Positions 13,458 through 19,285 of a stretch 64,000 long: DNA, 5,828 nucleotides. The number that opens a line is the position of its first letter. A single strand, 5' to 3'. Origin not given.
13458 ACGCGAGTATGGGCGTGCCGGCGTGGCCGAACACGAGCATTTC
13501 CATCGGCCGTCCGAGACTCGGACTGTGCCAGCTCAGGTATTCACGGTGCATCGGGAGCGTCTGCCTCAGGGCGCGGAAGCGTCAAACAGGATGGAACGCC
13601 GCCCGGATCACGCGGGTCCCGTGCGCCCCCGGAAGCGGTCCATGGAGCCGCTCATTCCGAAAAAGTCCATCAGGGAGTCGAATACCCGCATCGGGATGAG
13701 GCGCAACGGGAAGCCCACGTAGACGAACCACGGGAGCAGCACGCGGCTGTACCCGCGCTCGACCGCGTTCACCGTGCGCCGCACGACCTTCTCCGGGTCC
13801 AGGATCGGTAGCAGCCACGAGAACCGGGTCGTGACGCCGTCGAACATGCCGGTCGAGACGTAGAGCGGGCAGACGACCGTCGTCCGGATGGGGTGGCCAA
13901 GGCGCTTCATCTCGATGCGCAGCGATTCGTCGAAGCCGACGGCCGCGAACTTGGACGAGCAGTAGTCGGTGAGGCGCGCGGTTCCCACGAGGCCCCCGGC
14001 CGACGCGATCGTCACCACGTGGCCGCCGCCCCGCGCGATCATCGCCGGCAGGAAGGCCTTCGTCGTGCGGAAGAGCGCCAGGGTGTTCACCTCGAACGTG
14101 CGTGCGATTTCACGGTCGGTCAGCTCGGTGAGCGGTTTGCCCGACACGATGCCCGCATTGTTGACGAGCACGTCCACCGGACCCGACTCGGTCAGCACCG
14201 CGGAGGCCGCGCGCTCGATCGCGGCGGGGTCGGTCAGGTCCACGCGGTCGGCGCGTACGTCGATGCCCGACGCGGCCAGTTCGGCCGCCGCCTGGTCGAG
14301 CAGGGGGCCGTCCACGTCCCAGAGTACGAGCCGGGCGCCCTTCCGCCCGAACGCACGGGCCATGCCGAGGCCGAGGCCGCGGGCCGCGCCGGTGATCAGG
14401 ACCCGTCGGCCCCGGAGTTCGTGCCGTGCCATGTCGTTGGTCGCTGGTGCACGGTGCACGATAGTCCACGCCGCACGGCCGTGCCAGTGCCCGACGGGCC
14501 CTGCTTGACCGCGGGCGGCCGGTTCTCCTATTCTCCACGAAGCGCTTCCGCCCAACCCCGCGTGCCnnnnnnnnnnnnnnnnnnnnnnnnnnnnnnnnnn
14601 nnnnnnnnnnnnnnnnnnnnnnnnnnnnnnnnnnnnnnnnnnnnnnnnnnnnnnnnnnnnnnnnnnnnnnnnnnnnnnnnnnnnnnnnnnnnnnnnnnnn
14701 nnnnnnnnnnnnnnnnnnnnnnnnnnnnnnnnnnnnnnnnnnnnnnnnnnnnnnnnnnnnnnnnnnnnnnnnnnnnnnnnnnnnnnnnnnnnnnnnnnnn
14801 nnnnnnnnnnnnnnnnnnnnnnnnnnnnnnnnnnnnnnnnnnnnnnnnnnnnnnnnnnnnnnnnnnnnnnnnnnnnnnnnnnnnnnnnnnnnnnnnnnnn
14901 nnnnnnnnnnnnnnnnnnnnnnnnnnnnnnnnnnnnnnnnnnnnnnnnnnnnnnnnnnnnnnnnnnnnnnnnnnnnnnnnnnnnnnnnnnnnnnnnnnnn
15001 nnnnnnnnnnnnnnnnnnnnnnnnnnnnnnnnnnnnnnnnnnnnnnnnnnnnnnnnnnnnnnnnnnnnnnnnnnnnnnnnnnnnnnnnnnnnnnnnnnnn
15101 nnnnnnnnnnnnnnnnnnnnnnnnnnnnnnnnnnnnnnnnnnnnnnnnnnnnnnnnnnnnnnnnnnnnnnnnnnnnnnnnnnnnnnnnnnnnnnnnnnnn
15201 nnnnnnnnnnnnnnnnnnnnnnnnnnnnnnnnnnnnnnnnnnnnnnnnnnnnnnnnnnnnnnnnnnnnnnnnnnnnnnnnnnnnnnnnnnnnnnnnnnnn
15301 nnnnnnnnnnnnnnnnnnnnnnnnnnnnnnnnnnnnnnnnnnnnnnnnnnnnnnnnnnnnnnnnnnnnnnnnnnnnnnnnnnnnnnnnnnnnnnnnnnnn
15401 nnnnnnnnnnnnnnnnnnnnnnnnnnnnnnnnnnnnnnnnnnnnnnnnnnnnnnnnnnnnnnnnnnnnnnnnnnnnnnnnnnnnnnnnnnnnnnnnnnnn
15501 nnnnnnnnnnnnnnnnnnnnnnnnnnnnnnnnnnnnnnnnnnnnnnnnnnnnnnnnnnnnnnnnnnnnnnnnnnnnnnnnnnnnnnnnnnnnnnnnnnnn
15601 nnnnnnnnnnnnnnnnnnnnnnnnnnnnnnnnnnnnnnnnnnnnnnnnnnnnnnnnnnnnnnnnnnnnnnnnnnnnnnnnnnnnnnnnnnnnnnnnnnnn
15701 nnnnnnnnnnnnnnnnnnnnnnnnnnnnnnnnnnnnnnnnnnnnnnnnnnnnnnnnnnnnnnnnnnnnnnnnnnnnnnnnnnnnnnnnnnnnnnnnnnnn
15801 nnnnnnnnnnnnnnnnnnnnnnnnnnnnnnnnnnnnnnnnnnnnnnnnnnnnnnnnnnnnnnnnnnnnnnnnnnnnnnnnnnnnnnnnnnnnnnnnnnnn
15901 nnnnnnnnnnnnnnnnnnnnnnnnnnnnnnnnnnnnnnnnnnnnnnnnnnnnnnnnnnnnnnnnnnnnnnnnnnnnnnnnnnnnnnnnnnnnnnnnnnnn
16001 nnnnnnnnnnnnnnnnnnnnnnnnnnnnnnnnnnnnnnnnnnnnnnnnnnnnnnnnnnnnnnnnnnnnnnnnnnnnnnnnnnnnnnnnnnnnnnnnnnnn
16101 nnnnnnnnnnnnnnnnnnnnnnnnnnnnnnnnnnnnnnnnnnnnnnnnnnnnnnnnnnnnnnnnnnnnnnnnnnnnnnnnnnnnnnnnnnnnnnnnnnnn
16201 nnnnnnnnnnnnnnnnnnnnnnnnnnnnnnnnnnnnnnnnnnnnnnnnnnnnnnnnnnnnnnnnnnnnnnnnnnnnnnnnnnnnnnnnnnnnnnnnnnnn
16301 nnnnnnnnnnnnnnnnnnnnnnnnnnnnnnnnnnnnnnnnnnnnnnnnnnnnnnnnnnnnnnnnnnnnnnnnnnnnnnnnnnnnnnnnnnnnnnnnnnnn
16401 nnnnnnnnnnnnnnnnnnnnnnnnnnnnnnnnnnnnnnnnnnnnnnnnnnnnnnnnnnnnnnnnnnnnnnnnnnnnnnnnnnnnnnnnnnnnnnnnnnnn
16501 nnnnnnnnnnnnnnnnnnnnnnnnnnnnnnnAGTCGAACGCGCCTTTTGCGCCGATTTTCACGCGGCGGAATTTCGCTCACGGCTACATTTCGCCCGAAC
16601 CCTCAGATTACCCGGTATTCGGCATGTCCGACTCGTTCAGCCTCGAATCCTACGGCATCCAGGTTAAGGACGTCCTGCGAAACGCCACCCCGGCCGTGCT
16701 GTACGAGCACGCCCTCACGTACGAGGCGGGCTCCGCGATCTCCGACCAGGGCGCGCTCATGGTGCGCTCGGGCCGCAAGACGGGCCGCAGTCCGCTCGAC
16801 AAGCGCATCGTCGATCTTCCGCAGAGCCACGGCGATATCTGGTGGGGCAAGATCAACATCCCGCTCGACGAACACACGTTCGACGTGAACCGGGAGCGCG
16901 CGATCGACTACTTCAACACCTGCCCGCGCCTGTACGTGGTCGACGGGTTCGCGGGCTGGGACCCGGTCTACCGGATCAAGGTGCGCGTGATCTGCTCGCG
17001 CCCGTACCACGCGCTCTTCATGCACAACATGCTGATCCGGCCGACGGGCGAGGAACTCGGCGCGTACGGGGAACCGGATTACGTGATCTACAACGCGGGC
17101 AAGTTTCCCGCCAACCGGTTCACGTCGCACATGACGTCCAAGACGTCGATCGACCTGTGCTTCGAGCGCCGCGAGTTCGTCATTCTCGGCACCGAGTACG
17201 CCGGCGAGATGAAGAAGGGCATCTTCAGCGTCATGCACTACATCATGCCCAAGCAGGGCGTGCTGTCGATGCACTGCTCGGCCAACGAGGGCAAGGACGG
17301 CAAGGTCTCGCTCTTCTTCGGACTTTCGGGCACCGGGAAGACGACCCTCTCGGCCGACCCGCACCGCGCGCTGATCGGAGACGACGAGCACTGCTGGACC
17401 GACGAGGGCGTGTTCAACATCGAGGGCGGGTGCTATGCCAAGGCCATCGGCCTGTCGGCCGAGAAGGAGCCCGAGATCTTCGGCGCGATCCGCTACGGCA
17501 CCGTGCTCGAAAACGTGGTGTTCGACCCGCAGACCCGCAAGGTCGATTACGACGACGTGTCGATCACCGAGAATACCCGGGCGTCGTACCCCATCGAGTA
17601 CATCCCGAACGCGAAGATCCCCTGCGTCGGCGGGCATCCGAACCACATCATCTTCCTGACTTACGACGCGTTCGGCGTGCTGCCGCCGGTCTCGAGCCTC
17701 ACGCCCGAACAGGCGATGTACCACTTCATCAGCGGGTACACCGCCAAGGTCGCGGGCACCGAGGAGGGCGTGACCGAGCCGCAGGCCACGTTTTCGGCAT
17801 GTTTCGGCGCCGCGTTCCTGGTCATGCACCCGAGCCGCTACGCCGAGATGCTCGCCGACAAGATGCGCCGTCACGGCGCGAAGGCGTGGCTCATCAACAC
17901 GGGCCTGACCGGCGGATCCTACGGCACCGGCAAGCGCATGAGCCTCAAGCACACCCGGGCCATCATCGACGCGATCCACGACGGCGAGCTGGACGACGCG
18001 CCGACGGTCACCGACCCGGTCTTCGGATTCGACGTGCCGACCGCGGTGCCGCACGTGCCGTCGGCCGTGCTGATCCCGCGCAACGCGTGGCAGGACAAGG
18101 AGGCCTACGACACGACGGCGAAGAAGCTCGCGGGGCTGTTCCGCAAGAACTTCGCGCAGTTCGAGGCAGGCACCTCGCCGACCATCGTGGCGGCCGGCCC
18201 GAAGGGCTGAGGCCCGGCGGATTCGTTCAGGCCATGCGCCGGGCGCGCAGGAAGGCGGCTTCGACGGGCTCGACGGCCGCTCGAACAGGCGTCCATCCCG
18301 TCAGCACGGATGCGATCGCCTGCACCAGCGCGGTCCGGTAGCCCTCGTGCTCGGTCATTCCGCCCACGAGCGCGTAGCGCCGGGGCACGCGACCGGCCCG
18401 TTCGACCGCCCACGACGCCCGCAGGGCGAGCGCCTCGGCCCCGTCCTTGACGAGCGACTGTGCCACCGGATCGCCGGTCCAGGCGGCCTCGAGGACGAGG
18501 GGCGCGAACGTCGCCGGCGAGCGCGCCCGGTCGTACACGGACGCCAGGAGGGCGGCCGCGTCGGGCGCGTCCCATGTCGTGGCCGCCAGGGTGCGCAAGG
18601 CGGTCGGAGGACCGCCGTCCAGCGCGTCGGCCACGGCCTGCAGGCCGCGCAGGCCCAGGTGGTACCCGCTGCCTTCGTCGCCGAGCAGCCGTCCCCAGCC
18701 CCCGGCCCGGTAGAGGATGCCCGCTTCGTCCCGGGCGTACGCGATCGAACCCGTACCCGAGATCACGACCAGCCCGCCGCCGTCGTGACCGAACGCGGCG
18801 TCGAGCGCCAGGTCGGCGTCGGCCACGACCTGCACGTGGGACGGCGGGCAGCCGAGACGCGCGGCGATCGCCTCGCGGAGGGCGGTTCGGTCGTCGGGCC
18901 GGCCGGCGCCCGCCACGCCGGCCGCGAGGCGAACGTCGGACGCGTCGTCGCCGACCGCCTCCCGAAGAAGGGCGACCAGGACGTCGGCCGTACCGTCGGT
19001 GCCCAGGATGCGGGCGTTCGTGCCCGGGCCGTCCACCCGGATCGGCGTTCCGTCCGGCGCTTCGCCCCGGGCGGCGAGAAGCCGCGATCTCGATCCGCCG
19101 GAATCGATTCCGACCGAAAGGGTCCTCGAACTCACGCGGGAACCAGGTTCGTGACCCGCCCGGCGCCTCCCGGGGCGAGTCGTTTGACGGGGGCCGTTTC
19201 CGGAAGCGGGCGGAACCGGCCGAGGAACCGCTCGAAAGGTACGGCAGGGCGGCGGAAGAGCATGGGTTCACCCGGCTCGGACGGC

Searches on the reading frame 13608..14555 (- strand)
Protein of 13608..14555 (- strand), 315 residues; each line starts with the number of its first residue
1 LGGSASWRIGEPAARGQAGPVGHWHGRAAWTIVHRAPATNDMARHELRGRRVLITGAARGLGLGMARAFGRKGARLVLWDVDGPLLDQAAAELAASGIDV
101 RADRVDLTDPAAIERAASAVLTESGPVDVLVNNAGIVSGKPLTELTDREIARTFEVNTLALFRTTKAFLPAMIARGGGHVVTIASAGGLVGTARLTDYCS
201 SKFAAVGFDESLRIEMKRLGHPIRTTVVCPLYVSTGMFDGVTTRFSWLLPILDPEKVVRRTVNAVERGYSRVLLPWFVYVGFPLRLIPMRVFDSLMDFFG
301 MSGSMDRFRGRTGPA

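Call 3: search_protein_families(library=pfam, proteins=[window:13608-14555:-], max_evalue=0.01)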
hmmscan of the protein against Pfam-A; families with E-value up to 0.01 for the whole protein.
window:13608-14555:- (315 aa): 3 families
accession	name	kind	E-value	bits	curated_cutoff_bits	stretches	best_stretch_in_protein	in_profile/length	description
PF00106.31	adh_short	-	1.4e-48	165.4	26.6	1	51-240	2-189/195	short chain dehydrogenase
PF13561.12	adh_short_C2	-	9.1e-33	114.2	27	1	56-263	1-205/236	Enoyl-(Acyl carrier protein) reductase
PF08659.16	KR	-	1.3e-13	51.7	22.6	1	52-201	3-152/180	KR domain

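Call 4: search_protein_families(library=ncbifam, proteins=[window:13608-14555:-], max_evalue=0.01)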
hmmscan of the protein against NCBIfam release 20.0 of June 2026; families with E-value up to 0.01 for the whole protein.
window:13608-14555:- (315 aa): 221 families (the best 25 are shown)
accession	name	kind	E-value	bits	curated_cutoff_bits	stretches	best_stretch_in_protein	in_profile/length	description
NF005878.0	PRK07825.1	subfamily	4.5e-53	180.4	287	1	43-294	3-247/278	short chain dehydrogenase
NF005437.0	PRK07024.1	equivalog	3.2e-42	144.8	266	1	50-296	5-247/259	SDR family oxidoreductase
NF004843.0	PRK06194.1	equivalog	1e-41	143.3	308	1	46-244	3-202/295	hypothetical protein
NF005495.0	PRK07109.1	subfamily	1.7e-41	142.6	264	1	46-302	5-265/334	SDR family oxidoreductase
NF004514.1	PRK05855.1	equivalog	1.9e-41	142.3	455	1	35-245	301-506/578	SDR family oxidoreductase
NF004526.0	PRK05872.1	subfamily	1.4e-40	139.2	276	1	43-221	4-180/297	short-chain dehydrogenase/reductase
NF005559.1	PRK07231.1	subfamily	4e-39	134.6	215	1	47-240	2-193/249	glucose 1-dehydrogenase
NF006123.0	PRK08267.1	equivalog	9.3e-39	133.2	261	1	51-264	4-219/261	SDR family oxidoreductase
NF004825.0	PRK06181.1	equivalog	7e-38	130.4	215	1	46-237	3-192/268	SDR family oxidoreductase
NF005806.0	PRK07666.1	equivalog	1.7e-37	129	286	1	45-238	3-194/239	3-ketoacyl-ACP reductase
NF006080.0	PRK08226.1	equivalog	3.1e-37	128.4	356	1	46-263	3-214/263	SDR family oxidoreductase UcpA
NF045814.1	HdxpentlteDhPtlF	equivalog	3.3e-37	128.5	450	1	54-243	1-191/247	1-deoxy-11-beta-hydroxypentalenate dehydrogenase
NF004196.0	PRK05650.1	equivalog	7.2e-37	126.9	297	1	50-242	3-193/272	SDR family oxidoreductase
NF009093.0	PRK12429.1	subfamily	9.4e-37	126.7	258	1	47-238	3-192/259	3-hydroxybutyrate dehydrogenase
TIGR01963.1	PHB_DH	subfamily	2.5e-36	125.2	307.05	1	50-237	2-187/255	3-hydroxybutyrate dehydrogenase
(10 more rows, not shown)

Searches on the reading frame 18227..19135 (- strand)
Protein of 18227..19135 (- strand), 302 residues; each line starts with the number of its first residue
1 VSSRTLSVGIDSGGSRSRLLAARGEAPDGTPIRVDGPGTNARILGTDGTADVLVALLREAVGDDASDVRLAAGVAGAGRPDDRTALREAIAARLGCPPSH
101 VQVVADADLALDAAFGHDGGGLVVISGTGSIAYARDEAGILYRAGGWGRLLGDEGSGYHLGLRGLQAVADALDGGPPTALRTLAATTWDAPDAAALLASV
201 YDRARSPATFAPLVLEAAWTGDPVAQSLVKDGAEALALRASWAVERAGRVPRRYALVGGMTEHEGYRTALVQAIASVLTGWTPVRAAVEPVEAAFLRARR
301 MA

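Call 62: search_protein_families(library=pfam, proteins=[window:18227-19135:-], max_evalue=0.0001)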
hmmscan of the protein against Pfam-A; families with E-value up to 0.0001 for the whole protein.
window:18227-19135:- (302 aa): 1 family
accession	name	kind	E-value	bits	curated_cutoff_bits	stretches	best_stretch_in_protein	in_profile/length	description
PF01869.26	BcrAD_BadFG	-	5.5e-25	88.8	31.5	1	8-296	1-269/271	BadF/BadG/BcrA/BcrD ATPase family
